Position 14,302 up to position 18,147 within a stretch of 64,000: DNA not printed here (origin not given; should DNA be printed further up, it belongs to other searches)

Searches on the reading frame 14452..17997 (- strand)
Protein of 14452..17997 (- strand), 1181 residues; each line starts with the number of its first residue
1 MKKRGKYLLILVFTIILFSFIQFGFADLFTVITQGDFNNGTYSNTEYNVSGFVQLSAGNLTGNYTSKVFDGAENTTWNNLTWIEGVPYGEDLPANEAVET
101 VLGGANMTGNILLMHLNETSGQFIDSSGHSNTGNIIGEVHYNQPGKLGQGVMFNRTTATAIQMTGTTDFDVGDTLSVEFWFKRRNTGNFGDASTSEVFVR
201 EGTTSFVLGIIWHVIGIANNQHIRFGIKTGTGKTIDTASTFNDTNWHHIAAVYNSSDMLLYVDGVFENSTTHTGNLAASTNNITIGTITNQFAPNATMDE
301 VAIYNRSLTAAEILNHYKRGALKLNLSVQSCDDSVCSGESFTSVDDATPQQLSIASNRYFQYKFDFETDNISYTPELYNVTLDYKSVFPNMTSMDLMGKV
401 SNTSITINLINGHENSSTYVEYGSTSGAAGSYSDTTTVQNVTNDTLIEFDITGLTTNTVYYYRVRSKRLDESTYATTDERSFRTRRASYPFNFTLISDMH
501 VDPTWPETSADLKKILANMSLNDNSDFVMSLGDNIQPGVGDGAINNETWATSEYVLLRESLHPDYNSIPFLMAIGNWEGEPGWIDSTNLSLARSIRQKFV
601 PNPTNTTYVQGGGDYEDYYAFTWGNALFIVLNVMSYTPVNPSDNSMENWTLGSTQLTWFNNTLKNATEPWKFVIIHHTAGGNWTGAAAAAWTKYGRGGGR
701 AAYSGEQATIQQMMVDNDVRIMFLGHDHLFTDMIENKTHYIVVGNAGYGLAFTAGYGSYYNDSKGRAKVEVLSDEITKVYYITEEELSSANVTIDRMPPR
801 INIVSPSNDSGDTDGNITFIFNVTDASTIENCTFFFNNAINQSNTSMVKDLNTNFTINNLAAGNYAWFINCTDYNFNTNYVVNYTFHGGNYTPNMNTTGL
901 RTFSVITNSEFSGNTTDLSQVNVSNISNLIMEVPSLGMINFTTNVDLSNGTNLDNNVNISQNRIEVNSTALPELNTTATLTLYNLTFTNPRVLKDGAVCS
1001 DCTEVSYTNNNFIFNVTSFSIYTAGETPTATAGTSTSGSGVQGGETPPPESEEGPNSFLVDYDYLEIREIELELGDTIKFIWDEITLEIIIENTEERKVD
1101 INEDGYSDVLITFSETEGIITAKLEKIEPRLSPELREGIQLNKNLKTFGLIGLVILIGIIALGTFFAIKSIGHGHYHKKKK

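Call 54: search_protein_families(library=pfam, proteins=[window:14452-17997:-], max_evalue=0.01)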
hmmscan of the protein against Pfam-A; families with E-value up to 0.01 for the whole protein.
window:14452-17997:- (1181 aa): 8 families
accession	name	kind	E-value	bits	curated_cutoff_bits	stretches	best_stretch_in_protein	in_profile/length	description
PF13385.13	Laminin_G_3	-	1.3e-22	81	27.6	1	159-313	5-150/151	Concanavalin A-like lectin/glucanases superfamily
PF00149.33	Metallophos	-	2.4e-11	44.9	21.5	1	492-728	2-189/191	Calcineurin-like phosphoesterase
PF16656.11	Pur_ac_phosph_N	-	1.8e-05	25.7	30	1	401-484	11-93/93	Purple acid Phosphatase, N-terminal domain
PF02210.31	Laminin_G_2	-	3.3e-05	24.8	22.9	1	220-288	27-99/126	Laminin G domain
PF17957.7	Big_7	-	0.00081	20.4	24.1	1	799-865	1-66/70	Bacterial Ig domain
PF09423.15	PhoD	-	0.0032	17.1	27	1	614-718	141-252/343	PhoD-like phosphatase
PF16655.11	PhoD_N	-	0.0056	17.6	30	0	416-471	28-83/90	PhoD-like phosphatase, N-terminal domain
PF00054.30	Laminin_G_1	-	0.0072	17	24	0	222-289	30-101/131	Laminin G domain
